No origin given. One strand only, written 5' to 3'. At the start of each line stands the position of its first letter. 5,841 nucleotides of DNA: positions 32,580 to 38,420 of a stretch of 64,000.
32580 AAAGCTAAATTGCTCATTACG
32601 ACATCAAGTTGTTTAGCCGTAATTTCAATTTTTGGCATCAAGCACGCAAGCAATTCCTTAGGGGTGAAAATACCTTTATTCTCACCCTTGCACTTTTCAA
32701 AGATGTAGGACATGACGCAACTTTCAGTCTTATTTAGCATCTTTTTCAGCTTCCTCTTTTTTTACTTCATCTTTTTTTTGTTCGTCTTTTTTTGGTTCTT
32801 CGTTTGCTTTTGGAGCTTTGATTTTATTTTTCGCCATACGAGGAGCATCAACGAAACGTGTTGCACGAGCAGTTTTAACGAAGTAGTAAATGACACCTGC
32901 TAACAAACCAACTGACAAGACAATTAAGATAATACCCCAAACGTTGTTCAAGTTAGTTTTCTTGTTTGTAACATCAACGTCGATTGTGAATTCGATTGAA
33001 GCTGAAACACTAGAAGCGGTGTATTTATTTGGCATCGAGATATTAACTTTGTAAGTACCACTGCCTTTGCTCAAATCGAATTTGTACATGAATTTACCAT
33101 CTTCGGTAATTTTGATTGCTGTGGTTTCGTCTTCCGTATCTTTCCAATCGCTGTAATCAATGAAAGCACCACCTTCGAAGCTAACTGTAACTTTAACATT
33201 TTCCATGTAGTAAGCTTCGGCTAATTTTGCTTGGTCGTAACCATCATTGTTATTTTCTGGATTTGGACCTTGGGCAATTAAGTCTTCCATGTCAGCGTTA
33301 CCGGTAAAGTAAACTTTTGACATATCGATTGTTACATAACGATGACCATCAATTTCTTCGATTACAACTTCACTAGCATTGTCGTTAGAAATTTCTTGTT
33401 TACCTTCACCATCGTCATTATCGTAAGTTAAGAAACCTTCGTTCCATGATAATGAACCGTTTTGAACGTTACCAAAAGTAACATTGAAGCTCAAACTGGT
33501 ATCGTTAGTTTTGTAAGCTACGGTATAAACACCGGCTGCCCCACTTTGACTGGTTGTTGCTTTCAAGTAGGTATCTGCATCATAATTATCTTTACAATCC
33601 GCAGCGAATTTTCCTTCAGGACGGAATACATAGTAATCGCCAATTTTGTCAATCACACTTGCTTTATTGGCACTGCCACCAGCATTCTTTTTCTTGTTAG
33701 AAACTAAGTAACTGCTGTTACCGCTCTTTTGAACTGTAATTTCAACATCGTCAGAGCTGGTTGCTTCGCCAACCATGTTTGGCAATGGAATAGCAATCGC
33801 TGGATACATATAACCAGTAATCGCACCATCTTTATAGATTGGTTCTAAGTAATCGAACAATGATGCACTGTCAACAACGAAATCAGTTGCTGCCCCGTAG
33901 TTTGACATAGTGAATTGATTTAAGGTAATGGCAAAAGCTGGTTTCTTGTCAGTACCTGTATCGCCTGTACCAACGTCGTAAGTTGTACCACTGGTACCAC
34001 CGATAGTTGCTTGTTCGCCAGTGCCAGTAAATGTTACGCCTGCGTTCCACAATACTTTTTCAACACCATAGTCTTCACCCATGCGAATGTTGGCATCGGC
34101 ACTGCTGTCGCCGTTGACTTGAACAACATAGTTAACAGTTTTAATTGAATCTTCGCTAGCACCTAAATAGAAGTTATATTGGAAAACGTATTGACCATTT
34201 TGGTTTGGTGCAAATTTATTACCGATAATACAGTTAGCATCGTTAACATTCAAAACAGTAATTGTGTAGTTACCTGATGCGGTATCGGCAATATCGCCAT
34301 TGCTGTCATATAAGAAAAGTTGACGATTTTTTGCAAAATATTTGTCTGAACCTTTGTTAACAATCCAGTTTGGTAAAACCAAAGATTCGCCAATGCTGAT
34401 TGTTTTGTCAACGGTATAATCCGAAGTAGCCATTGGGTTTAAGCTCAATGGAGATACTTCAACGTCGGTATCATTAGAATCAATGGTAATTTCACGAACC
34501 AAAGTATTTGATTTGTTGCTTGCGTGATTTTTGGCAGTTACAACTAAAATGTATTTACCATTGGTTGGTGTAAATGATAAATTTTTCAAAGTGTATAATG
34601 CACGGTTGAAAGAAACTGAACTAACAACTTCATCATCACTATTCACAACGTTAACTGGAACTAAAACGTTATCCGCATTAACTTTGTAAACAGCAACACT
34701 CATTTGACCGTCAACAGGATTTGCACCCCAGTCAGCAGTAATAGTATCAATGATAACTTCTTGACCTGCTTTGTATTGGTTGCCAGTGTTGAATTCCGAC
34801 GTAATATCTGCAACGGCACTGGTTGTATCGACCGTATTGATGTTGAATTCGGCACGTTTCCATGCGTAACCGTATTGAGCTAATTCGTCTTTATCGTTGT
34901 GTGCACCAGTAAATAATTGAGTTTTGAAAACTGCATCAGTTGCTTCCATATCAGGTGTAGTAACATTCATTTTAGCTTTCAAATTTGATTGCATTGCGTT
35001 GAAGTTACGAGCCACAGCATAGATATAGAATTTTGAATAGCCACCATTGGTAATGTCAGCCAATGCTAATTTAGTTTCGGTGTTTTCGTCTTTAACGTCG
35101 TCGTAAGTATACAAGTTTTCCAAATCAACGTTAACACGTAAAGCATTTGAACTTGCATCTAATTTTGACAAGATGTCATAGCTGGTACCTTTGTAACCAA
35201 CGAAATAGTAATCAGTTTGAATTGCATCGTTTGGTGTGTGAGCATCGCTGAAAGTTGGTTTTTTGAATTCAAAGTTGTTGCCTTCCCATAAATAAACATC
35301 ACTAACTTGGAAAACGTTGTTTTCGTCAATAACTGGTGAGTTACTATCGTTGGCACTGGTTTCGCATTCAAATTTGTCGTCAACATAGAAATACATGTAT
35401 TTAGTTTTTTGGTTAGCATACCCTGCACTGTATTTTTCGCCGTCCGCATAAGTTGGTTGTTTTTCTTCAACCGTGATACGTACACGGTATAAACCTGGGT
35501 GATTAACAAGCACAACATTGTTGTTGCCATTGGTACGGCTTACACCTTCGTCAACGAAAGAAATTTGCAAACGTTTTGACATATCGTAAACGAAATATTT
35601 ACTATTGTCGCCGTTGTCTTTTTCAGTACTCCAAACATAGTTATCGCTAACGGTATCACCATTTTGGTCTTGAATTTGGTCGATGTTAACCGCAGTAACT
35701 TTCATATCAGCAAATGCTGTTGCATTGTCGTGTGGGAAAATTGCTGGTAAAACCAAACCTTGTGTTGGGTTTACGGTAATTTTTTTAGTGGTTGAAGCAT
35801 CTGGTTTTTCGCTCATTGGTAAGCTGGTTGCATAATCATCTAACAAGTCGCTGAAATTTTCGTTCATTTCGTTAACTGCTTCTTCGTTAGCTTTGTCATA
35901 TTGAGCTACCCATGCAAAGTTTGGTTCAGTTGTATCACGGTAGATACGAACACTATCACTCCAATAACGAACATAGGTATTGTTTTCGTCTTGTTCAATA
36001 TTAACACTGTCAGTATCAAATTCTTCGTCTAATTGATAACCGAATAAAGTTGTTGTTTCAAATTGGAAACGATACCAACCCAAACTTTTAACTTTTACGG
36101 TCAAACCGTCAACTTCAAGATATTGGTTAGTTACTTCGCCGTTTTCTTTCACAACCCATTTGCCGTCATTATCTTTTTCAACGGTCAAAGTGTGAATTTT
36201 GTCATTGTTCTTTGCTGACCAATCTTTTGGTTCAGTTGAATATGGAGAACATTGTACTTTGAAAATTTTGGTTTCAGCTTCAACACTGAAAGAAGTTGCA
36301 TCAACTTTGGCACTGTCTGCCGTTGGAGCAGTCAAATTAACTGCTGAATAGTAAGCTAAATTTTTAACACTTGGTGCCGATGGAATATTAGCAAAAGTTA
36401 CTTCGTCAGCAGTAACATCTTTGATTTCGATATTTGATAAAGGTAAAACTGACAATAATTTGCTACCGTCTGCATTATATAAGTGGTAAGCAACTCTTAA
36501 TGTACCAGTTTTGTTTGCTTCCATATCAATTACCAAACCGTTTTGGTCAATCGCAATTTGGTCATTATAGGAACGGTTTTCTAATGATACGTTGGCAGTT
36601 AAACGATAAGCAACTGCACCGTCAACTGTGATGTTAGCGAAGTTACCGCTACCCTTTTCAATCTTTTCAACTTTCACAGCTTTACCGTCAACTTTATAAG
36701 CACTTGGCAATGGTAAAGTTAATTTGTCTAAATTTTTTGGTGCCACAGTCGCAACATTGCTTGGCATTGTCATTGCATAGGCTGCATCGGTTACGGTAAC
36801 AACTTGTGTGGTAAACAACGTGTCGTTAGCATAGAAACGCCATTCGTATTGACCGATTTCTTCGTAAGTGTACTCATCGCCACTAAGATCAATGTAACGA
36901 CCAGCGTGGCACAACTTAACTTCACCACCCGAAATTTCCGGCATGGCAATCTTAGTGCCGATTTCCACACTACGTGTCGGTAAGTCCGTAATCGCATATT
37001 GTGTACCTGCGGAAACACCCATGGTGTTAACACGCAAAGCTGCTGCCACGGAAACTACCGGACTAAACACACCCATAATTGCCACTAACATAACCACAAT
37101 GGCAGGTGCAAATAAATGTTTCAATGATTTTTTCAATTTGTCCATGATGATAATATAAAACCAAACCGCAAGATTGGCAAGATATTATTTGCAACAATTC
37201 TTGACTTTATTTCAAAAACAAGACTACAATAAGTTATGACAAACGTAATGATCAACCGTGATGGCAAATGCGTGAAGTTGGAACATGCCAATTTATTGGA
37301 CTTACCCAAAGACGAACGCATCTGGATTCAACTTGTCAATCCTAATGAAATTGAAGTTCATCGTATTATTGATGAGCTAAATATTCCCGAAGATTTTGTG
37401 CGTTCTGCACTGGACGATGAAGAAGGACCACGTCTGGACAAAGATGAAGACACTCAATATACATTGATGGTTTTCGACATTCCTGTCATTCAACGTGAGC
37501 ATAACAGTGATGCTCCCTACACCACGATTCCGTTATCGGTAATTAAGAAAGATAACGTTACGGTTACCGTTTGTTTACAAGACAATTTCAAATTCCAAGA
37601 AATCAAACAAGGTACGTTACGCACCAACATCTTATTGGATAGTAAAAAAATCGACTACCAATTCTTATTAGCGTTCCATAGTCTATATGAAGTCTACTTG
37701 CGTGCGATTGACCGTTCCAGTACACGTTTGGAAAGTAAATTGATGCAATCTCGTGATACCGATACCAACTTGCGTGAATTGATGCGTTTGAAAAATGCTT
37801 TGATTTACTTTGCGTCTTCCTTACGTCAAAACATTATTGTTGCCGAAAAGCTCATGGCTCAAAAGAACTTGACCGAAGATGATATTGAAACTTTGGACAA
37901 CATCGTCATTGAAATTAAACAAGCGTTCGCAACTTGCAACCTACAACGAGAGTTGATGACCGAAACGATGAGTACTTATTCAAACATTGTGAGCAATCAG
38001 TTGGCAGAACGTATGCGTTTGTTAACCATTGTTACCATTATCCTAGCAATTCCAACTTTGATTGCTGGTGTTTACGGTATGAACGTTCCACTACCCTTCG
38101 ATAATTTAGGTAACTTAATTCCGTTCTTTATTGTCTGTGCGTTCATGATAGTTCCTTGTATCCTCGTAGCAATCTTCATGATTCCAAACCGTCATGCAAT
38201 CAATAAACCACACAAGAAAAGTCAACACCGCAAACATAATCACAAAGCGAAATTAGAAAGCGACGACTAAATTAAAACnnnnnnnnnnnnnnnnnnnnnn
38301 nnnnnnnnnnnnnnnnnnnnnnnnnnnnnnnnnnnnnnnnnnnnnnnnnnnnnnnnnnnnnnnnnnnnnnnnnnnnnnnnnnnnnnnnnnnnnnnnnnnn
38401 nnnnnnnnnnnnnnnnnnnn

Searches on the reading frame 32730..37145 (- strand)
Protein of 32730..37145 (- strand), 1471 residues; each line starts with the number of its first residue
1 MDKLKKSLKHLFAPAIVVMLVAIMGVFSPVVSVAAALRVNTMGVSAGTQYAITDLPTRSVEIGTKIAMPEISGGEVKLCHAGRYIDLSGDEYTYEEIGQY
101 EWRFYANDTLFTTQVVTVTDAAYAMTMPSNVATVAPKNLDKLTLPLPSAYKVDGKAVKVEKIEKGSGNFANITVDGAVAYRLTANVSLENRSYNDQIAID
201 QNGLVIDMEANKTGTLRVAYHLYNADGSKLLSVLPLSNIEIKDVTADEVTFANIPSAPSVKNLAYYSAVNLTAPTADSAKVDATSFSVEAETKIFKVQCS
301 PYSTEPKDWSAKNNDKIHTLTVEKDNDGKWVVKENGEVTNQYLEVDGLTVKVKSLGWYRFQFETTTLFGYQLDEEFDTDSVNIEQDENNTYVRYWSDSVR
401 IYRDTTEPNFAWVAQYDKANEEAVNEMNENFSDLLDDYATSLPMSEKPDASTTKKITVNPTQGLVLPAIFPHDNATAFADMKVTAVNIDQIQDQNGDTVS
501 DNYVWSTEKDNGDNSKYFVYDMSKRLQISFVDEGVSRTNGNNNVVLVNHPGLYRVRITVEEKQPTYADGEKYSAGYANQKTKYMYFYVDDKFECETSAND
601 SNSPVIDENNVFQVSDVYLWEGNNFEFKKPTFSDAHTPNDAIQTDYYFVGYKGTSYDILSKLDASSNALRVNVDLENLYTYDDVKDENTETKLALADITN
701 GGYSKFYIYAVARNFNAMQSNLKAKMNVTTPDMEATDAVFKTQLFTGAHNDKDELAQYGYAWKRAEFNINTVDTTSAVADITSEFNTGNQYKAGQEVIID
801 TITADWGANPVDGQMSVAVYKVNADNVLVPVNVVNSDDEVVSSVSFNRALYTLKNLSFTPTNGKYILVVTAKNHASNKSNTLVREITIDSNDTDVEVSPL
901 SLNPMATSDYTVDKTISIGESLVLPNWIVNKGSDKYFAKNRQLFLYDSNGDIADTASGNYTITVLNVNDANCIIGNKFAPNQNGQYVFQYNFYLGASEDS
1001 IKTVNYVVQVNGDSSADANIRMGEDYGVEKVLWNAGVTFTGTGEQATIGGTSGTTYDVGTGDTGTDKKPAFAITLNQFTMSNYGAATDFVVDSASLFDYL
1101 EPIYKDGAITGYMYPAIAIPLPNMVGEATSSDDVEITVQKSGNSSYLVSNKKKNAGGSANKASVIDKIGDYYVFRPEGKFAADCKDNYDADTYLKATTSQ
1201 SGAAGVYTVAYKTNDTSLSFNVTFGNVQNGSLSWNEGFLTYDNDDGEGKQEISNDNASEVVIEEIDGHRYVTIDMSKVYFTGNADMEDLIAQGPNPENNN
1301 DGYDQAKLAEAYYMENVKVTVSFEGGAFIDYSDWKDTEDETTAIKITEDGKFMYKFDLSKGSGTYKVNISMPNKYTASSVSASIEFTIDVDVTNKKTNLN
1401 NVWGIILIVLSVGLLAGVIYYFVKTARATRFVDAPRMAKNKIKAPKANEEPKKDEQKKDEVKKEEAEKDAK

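Call 10: search_protein_families(library=pfam, proteins=[window:32730-37145:-], max_evalue=0.001)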
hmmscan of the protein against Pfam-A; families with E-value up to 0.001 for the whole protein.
window:32730-37145:- (1471 aa): 1 family
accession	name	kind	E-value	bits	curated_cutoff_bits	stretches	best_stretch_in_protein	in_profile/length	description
PF16400.11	DUF5008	-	0.00089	19.6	25.4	0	92-133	55-94/109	Domain of unknown function (DUF5008)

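Call 81: search_protein_families(library=padloc, proteins=[window:32730-37145:-], max_evalue=0.01)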
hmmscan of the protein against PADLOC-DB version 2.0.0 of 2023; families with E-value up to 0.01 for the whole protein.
window:32730-37145:- (1471 aa): 0 families

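Call 82: search_protein_families(library=phrogs, proteins=[window:32730-37145:-], max_evalue=0.01)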
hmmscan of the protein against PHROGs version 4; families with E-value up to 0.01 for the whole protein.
window:32730-37145:- (1471 aa): 0 families

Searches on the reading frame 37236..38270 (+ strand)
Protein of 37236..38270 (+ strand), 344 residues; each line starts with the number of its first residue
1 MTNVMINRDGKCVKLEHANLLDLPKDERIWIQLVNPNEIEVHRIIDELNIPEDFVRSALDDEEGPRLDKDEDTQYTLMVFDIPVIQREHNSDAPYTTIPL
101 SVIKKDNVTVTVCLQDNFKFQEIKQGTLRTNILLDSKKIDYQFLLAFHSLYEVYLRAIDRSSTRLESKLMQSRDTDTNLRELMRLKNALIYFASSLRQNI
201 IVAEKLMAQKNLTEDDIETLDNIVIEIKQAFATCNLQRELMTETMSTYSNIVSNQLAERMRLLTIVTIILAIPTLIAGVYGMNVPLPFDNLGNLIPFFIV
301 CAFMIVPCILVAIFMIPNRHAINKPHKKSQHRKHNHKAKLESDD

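Call 10: search_protein_families(library=pfam, proteins=[window:37236-38270:+], max_evalue=0.001)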
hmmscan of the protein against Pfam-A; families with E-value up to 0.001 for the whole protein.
window:37236-38270:+ (344 aa): 1 family
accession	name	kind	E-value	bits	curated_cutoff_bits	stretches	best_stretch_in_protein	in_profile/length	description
PF01544.23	CorA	-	1.1e-48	166.5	27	1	29-315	5-290/292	CorA-like Mg2+ transporter protein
